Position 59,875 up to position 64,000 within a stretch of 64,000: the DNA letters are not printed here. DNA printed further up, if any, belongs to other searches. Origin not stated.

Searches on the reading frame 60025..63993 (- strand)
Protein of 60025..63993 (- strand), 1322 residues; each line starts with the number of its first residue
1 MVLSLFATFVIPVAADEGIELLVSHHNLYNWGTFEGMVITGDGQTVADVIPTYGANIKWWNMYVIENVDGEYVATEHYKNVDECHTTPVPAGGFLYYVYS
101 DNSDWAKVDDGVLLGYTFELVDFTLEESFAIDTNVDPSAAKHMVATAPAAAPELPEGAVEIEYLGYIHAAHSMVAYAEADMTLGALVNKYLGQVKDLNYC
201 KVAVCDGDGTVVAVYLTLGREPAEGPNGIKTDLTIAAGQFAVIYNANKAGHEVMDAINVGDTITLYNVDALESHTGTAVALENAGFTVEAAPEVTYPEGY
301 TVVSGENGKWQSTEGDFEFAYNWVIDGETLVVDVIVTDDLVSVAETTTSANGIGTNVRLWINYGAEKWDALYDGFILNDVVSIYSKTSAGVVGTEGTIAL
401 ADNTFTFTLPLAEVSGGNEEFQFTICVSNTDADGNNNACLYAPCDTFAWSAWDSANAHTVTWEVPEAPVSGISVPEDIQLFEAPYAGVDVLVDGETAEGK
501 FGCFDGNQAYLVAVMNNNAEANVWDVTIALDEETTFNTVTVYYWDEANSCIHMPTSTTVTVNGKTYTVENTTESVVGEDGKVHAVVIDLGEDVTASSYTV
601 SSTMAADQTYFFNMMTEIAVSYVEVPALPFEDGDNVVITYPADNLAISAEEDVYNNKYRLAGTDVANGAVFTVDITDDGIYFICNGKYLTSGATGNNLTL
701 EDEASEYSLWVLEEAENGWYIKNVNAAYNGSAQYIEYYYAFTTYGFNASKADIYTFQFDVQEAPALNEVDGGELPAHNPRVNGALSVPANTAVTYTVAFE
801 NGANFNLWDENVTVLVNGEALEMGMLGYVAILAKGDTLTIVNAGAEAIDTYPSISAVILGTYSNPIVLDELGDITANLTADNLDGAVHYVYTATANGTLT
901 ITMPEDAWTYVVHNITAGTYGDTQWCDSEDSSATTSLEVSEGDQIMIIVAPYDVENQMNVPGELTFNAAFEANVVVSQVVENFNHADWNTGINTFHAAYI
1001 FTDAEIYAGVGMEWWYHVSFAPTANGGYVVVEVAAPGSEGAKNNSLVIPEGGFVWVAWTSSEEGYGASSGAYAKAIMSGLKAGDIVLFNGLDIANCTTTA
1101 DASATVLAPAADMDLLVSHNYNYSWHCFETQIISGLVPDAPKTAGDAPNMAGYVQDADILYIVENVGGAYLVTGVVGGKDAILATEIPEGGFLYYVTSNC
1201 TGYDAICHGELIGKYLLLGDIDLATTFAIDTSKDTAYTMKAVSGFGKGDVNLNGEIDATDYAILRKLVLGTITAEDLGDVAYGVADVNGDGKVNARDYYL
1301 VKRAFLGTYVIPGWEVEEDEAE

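Call 81: find_encoding_contigs(protein=window:60025-63993:-, flank=10000, max_places=3)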
Protein window:60025-63993:- (1322 aa): no gene with exactly this product is on record in the collection.
